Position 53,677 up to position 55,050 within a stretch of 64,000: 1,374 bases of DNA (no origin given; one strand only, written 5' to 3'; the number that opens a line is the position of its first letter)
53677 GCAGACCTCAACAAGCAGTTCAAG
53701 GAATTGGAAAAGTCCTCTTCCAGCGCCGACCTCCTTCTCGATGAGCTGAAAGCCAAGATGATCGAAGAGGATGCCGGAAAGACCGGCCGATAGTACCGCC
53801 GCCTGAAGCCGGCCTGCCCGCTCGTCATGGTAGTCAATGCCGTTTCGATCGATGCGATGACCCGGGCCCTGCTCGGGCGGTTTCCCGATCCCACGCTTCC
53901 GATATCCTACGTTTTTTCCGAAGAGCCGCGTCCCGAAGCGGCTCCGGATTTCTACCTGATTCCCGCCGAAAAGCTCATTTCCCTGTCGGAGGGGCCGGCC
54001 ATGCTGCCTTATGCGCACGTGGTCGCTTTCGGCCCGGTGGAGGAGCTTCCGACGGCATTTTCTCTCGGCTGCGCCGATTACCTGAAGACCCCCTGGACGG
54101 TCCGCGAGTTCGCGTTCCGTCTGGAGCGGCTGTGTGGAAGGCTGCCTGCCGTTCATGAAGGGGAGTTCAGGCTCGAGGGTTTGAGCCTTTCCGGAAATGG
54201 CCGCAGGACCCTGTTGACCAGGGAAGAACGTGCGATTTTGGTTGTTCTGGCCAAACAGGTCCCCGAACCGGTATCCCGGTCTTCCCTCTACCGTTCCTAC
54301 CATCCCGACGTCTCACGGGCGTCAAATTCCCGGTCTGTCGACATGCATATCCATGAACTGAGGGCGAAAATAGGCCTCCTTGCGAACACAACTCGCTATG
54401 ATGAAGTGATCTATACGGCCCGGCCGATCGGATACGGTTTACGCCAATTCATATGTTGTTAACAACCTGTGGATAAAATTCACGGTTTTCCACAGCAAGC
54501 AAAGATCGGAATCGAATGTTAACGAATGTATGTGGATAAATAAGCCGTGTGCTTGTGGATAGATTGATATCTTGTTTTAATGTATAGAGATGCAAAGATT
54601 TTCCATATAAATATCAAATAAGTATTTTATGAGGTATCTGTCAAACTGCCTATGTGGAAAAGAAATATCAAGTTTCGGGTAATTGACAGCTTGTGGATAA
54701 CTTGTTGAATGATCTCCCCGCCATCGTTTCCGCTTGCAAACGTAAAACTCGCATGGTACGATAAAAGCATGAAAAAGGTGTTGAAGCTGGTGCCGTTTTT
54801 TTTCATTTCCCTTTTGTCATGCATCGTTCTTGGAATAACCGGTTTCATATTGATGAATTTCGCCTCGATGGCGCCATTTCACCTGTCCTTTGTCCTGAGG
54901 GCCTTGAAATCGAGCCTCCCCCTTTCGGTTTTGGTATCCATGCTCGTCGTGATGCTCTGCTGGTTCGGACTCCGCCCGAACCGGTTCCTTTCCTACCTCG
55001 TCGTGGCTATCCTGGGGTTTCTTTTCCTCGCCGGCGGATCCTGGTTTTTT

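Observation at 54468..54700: Six DnaA-box-like 9-mers around a 23% G+C stretch, with no dnaA/dnaN nearby: cryptic oriC, DnaA-titration/regulatory site, or another regulator's operator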

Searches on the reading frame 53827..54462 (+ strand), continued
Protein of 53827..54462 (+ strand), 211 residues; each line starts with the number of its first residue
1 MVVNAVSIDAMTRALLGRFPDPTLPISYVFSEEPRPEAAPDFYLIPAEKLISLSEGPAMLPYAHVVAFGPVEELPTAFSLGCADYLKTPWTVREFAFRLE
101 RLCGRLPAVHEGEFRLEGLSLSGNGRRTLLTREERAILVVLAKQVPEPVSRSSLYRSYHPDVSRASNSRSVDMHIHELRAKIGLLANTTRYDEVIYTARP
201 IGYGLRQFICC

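Call 69: search_protein_families(library=ncbifam, proteins=[L078:13156-14484:-, L078:14655-15641:+, L078:15692-16060:+, L078:16103-17206:+, L078:17368-19110:+, L078:19789-20178:+, L078:209-1390:-, L078:4525-5733:+, L078:6013-6360:+, L075:13213-15423:+], max_evalue=0.00001)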
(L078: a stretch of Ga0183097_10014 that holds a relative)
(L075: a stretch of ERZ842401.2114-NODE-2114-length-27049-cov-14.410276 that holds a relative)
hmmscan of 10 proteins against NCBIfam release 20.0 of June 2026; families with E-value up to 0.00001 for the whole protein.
L078:13156-14484:- (442 aa): 11 families
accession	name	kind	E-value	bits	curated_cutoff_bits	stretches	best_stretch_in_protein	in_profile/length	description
NF003976.0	PRK05469.1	subfamily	7.1e-139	463.1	255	1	18-425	3-406/409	tripeptide aminopeptidase PepT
TIGR01882.1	peptidase-T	equivalog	4.1e-108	361.9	285.75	1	18-425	3-407/410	peptidase T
NF009920.0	PRK13381.1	subfamily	6.2e-107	358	293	1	18-423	7-407/412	peptidase T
TIGR01883.1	PepT-like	hypoth_equivalog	6.4e-34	117.5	274.25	1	145-421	84-360/361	peptidase T-like protein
TIGR01893.1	aa-his-dipept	subfamily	1.9e-11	43.4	343.75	1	146-246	95-191/478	beta-Ala-His dipeptidase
TIGR01900.1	dapE-gram_pos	equivalog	6.9e-09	35.1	304.2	0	47-275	19-207/351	succinyl-diaminopimelate desuccinylase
NF006399.0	PRK08651.1-2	equivalog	1.4e-08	34.2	381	0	347-419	325-399/405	succinyl-diaminopimelate desuccinylase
NF005602.0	PRK07338.1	equivalog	2.4e-08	33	357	1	139-411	113-386/409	hydrolase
NF004788.0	PRK06133.1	subfamily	2.8e-07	29.8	349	1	160-266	142-251/417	glutamate carboxypeptidase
TIGR01910.1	DapE-ArgE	subfamily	6.1e-07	29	217.6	0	161-268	105-213/373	ArgE/DapE family deacylase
TIGR01891.1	amidohydrolases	subfamily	2.4e-06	26.9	153.75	0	173-397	102-342/366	amidohydrolase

L078:14655-15641:+ (328 aa): 5 families
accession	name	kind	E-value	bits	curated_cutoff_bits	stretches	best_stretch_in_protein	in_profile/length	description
TIGR01784.1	T_den_put_tspse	subfamily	5.7e-31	108.3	52.1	1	24-327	3-272/273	Rpn family recombination-promoting nuclease/putative transposase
NF004270.2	PRK05687.2-1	equivalog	1.9e-09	37.4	180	1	245-321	35-111/223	flagellar assembly protein FliH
NF004267.1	PRK05687.1-3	equivalog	3e-09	36.4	293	1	239-315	62-138/266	flagellar assembly protein FliH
NF009925.1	PRK13386.1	equivalog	3.3e-08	33.1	192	1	259-309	45-95/228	flagellar assembly protein FliH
NF004266.1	PRK05687.1-1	equivalog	7.9e-06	25.5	260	0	255-302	48-95/230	flagellar assembly protein FliH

L078:15692-16060:+ (122 aa): 1 family
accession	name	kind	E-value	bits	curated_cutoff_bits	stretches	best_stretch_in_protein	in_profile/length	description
TIGR04134.1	lipo_with_rSAM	hypoth_equivalog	3.3e-09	36.9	39.8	1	11-112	13-127/150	radical SAM-associated putative lipoprotein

L078:16103-17206:+ (367 aa): 60 families (the best 25 are shown)
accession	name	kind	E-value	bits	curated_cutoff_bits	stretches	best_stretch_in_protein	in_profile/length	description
TIGR04133.1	rSAM_w_lipo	hypoth_equivalog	4.1e-144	479.8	425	1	5-359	7-346/350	TIGR04133 family radical SAM/SPASM protein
TIGR04545.1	rSAM_ahbD_hemeb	equivalog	1.2e-32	113.7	500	1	25-341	3-316/339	heme b synthase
TIGR04103.1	rSAM_nif11_3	equivalog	4.8e-32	111.1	725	1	19-313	2-288/412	nif11-class peptide radical SAM maturase 3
TIGR04053.2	TIGR04053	equivalog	5.2e-31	108.2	395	1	23-220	9-201/366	TIGR04053 family radical SAM/SPASM domain-containing protein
TIGR04055.1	rSAM_NirJ2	equivalog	5.7e-29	101.7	500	1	25-341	3-302/326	putative heme d1 biosynthesis radical SAM protein NirJ2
TIGR04051.1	rSAM_NirJ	equivalog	2.9e-26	92.3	515.45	1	25-222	5-193/354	heme d1 biosynthesis radical SAM protein NirJ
TIGR03962.1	mycofact_rSAM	equivalog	4e-26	92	265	1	24-342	14-312/339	mycofactocin radical SAM maturase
TIGR03913.1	rad_SAM_trio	equivalog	2.4e-25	88.8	591.75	1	16-318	13-311/477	GDL motif peptide-associated radical SAM/SPASM maturase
TIGR04347.1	pseudo_SAM_Halo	equivalog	3.9e-24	85.6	525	1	18-343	34-365/390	TIGR04347 family pseudo-SAM/SPASM protein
NF050035.1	rSAM_WgK_link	exception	4.1e-24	85.2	650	2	28-240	15-211/367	radical SAM/SPASM peptide maturase WgkB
TIGR04251.1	SCM_rSAM_ScmF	equivalog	1.1e-22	80.9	400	1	20-342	2-320/353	SynChlorMet cassette radical SAM/SPASM protein ScmF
TIGR04317.1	W_rSAM_matur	equivalog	2e-21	76.5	380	1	21-357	3-339/349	tungsten cofactor oxidoreductase radical SAM maturase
TIGR04054.1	rSAM_NirJ1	equivalog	2.6e-21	75.7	650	1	23-342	37-361/387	putative heme d1 biosynthesis radical SAM protein NirJ1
TIGR04546.1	rSAM_ahbC_deAc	equivalog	4e-21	75.3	650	1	24-156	41-170/390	12,18-didecarboxysiroheme deacetylase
TIGR04340.1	rSAM_ACGX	hypoth_equivalog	1.8e-19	70.2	400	1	25-352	6-329/341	radical SAM/SPASM domain protein, ACGX system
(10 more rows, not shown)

L078:17368-19110:+ (580 aa): 14 families
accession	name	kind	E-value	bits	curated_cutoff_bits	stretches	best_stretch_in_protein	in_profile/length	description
TIGR03336.1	IOR_alpha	equivalog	2e-211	703.5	650.9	1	4-575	2-595/595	indolepyruvate ferredoxin oxidoreductase subunit alpha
NF009589.0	PRK13030.1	subfamily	9.5e-29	99.7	816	2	64-294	113-362/1170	indolepyruvate ferredoxin oxidoreductase family protein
NF006412.0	PRK08659.1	equivalog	5e-20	72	411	1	2-183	3-193/378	2-oxoacid:acceptor oxidoreductase subunit alpha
NF005507.0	PRK07119.1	subfamily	7.4e-18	64.5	399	1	2-183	2-192/352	3-methyl-2-oxobutanoate dehydrogenase subunit VorB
TIGR03710.1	OAFO_sf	subfamily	1.5e-16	60.1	482.75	1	5-180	194-378/561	2-oxoacid:acceptor oxidoreductase subunit alpha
NF009588.0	PRK13029.1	subfamily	4.4e-14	51.4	952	2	63-293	112-361/1196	indolepyruvate ferredoxin oxidoreductase family protein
NF007206.0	PRK09627.1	equivalog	1.5e-10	40.6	579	1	8-186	7-194/375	2-oxoglutarate synthase subunit alpha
NF040682.1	PorA_Arch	equivalog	1.5e-10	40.5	550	1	4-173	3-180/387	pyruvate synthase subunit PorA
NF006232.0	PRK08366.1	equivalog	5.1e-09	35.2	646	1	5-169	8-178/394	2-ketoisovalerate ferredoxin oxidoreductase subunit alpha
NF006233.0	PRK08367.1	equivalog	2.1e-07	30.2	625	1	4-101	4-104/394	pyruvate ferredoxin oxidoreductase subunit alpha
TIGR02179.1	PorD_KorD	subfamily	1.9e-06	27.9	60.05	1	528-579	24-76/78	2-oxoacid:acceptor oxidoreductase, delta subunit, pyruvate/2-ketoisovalerate family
NF007201.0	PRK09622.1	equivalog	2.6e-06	26.6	590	1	5-171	11-185/405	2-oxoacid:ferredoxin oxidoreductase subunit alpha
NF041778.1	hetero_SS_HdrA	equivalog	4.1e-06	24.9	1400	1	529-575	587-633/771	ferredoxin:CoB-CoM heterodisulfide reductase subunit HdrA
NF007203.0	PRK09624.1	equivalog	5.9e-06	26.5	171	0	487-578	7-101/105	pyuvate ferredoxin oxidoreductase subunit delta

L078:19789-20178:+ (129 aa): 0 families

L078:209-1390:- (393 aa): 16 families
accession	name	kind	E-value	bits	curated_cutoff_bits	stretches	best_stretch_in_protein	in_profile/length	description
TIGR01969.1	minD_arch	subfamily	1.8e-28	99.4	201.75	1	15-160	2-145/251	cell division ATPase MinD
TIGR01968.1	minD_bact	equivalog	3.9e-18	65.7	212.9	1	14-159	2-147/261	septum site-determining protein MinD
TIGR01007.1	eps_fam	subfamily_domain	1.6e-15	57.2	108.05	1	13-131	17-135/204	polysaccharide biosynthesis tyrosine autokinase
NF008079.0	PRK10818.1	equivalog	2.4e-12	46.8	508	1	14-159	3-149/270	septum site-determining protein MinD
TIGR03371.1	cellulose_yhjQ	equivalog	1.2e-10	41.3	157.85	1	13-176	1-163/246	cellulose biosynthesis protein BcsQ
NF041136.1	MrpORP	equivalog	1.5e-10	40.9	450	1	15-158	7-151/365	iron-sulfur cluster carrier protein MrpORP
NF047398.1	AAA_KGGVGR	domain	2.8e-10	40.8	90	1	13-74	2-65/190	KGGVGR-motif variant AAA ATPase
NF008669.0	PRK11670.1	equivalog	9e-10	38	348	1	13-160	107-248/369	iron-sulfur cluster carrier protein ApbC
TIGR03018.1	pepcterm_TyrKin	hypoth_equivalog_domain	1.4e-08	34.3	230.65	1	13-125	35-149/207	XrtA-associated tyrosine autokinase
NF041546.1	ParA_partition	equivalog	4.4e-08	32.9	180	1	15-56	1-42/203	ParA family partition ATPase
TIGR03029.1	EpsG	equivalog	6.1e-08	32.2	313.8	1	14-132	104-221/274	chain length determinant protein tyrosine kinase EpsG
NF033200.1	F430_CfbC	exception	1.5e-07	31.1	402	0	21-103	7-89/260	Ni-sirohydrochlorin a,c-diamide reductive cyclase ATP-dependent reductase subunit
NF008568.0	PRK11519.1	equivalog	4.2e-07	28.5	1068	1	21-99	534-611/720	tyrosine-protein kinase Wzc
TIGR01287.1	nifH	equivalog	2.3e-06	27.2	394.35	0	21-68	7-54/275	nitrogenase iron protein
TIGR01005.1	eps_transp_fam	subfamily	3.2e-06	25.6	411.7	1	14-152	547-682/754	exopolysaccharide transport protein family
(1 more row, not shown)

L078:4525-5733:+ (402 aa): 26 families (the best 25 are shown)
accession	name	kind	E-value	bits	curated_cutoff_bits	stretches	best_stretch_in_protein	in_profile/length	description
TIGR01817.1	nifA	equivalog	1.6e-76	258.2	528.85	1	151-401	178-439/534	nif-specific transcriptional activator NifA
NF003451.0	PRK05022.1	equivalog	1.7e-67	228.3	476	1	143-393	169-426/512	nitric oxide reductase transcriptional regulator NorR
NF038308.1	RNA_repair_RtcR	equivalog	1.1e-66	225.8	650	1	144-393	160-425/530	RNA repair transcriptional activator RtcR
NF041552.1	TF_PrdR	equivalog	2e-62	211.3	795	1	160-398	262-508/577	sigma-54 dependent transcriptional regulator PrdR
TIGR02329.1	propionate_PrpR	equivalog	4.1e-61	207.2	499.2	1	109-392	174-452/526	propionate catabolism operon regulatory protein PrpR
NF008469.0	PRK11361.1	equivalog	1.5e-60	205.2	714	1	148-399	127-385/461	acetoacetate metabolism transcriptional regulator AtoC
TIGR02974.1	phageshock_pspF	equivalog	5.7e-60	203.3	443.55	1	169-390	3-233/336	phage shock protein operon transcriptional activator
TIGR02915.1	PEP_resp_reg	equivalog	6.2e-60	203.3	502.6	1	166-401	140-383/445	PEP-CTERM-box response regulator transcription factor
TIGR01818.1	ntrC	equivalog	6.9e-60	203.1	558.6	1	147-400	117-377/463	nitrogen regulation protein NR(I)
NF011953.0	PRK15424.1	equivalog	3.9e-58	197.3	703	1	140-393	194-468/538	propionate catabolism operon regulatory protein PrpR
NF041906.1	V4R_TF_MobR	exception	3.9e-58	197.3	999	1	160-391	225-466/544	phenol degradation transcriptional regulator MobR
NF049963.1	RespRegFlgRCampy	domain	6.4e-58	196.6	750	1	152-400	121-377/429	fla regulon two-component system response regulator FlgR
NF050807.1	TransRegFlbDCaul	equivalog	1.2e-56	192.5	750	1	183-400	136-361/454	sigma-54-dependent transcriptional regulator FlbD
NF007689.0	PRK10365.1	equivalog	9.7e-56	189.4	760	1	149-389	123-371/441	sigma-54-dependent response regulator transcription factor ZraR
NF011695.0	PRK15115.1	equivalog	1.2e-55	189.1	763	1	170-399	140-376/445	two-component system response regulator GlrR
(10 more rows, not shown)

L078:6013-6360:+ (115 aa): 0 families

L075:13213-15423:+ (736 aa): 2 families
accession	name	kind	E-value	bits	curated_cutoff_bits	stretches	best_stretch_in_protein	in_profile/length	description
TIGR03521.1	GldG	equivalog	2.7e-20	72.5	389.85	1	249-557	9-343/552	gliding motility-associated ABC transporter substrate-binding protein GldG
TIGR03518.1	ABC_perm_GldF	equivalog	5.2e-12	46.3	288.5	1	9-230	3-236/240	gliding motility-associated ABC transporter permease subunit GldF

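Call 70: predict_structure(alignment_id=A2)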
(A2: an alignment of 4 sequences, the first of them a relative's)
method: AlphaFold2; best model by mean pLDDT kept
length: 590 residues; sequences in the alignment: 4
mean_pLDDT: 60.1   pTM: 0.46
mean pLDDT of the five models: 60.1, 60.0, 59.7, 59.5, 51.6
residues with pLDDT >= 90: 3; 70-90: 258; 50-70: 133; < 50: 196
segments of 3 or more residues with pLDDT < 50: 72-77, 174-219, 274-277, 331-458, 517-519, 587-590
pLDDT, mean of each block of 10 residues (from residue 1): 69 85 85 71 83 79 70 46 65 79 71 70 82 83 71 79 77 40 24 24 24 29 80 82 76 79 79 52 70 61 66 75 72 33 28 36 39 36 46 41 42 31 26 25 39 47 69 60 67 74 72 53 62 71 77 72 76 75 50
secondary structure, 60 per line:
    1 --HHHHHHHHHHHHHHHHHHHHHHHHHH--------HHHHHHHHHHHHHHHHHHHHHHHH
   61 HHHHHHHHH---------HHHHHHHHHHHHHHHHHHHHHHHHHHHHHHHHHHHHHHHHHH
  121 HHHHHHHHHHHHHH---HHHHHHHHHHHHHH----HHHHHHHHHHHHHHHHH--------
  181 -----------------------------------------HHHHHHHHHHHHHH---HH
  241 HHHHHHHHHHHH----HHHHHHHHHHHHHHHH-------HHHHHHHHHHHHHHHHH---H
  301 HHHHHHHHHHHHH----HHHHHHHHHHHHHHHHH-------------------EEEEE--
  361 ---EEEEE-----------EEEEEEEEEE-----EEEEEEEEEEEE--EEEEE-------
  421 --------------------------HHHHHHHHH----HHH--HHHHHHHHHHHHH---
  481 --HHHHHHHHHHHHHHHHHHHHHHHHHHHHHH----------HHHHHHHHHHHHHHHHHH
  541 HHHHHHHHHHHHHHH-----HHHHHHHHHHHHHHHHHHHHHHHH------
elements in order: H3-28 H37-69 H79-134 H138-151 H156-172 H222-235 H239-252 H257-272 H280-296 H300-313 H318-334 E354-358 E364-368 E380-389 E395-406 E409-413 H447-455 H465-477 H483-512 H523-555 H561-584

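Call 73: fold_search(model_id=the predicted structure, library=pdb)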
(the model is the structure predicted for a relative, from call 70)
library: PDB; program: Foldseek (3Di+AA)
matches with E <= 10: 582; with E <= 0.001: 1
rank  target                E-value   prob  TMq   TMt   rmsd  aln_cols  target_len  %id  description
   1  8ufg_G                3.9e-04  1.00  0.16  0.26  24.6       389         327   12  Acinetobacter baylyi LptB2FG bound to Acinetobacter baylyi lipopolysaccharide (released 2024-01-03)
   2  8ufh_G                1.2e-03  1.00  0.25  0.43  24.0       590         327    8  Acinetobacter baylyi LptB2FG bound to Acinetobacter baylyi lipopolysaccharide and a macrocyclic peptide (released 2024-01-03)
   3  5x5y_G                3.3e-03  0.99  0.17  0.27  24.9       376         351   12  A membrane protein complex (released 2017-04-05)
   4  6mit_G                4.4e-03  0.99  0.17  0.26  25.0       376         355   12  LptBFGC from Enterobacter cloacae (released 2019-03-27)
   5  8frl_G                4.6e-03  0.99  0.17  0.27  24.5       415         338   10  Acinetobacter baylyi LptB2FG bound to lipopolysaccharide and a macrocyclic peptide (released 2024-01-03)
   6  9doh_G                6.5e-03  0.99  0.18  0.28  25.1       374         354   12  Cryo-EM structure of LptB2FG apo-1 (released 2025-11-19)
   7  9qhc_B                6.5e-03  0.99  0.10  0.18  22.9       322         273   14  Crystal structure of 8-repeat CTPR protein with eliminated coordination sites (released 2025-10-22)
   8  6mjp_G                8.1e-03  0.97  0.16  0.26  24.6       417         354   10  LptB(E163Q)FGC from Vibrio cholerae (released 2019-03-27)
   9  8chy                  8.1e-03  0.95  0.09  0.18  20.9       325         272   15  Crystal structure of an 8-repeat consensus TPR superhelix with Zinc. (released 2024-02-21)
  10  9qhb                  2.2e-02  0.91  0.09  0.19  22.4       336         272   13  Crystal structure of 16-repeat CTPR protein with eliminated coordination sites (released 2025-10-22)
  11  2y4t_B                2.9e-02  0.80  0.09  0.13  22.7       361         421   12  Crystal structure of the human co-chaperone P58(IPK) (released 2011-08-10)
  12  3ieg_A                3.2e-02  0.77  0.09  0.14  21.9       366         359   10  Crystal Structure of P58(IPK) TPR Domain at 2.5 A (released 2010-03-31)
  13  2y4u                  3.3e-02  0.89  0.10  0.13  21.0       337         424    9  Crystal structure of human P58(IPK) in space group P312 (released 2011-08-10)
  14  2y4t_A                3.6e-02  0.69  0.09  0.13  21.4       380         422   11  Crystal structure of the human co-chaperone P58(IPK) (released 2011-08-10)
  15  6vfh_A                3.8e-02  1.00  0.07  0.35  16.1       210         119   12  De novo designed tetrahedral nanoparticle T33_dn10 (released 2020-08-12)
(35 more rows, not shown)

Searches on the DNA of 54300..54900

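Call 67: search_rna_families(source=window, start=54300, end=54900, threshold=evalue, max_evalue=1)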
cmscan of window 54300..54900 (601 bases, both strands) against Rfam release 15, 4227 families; matches with E-value up to 1: 0.
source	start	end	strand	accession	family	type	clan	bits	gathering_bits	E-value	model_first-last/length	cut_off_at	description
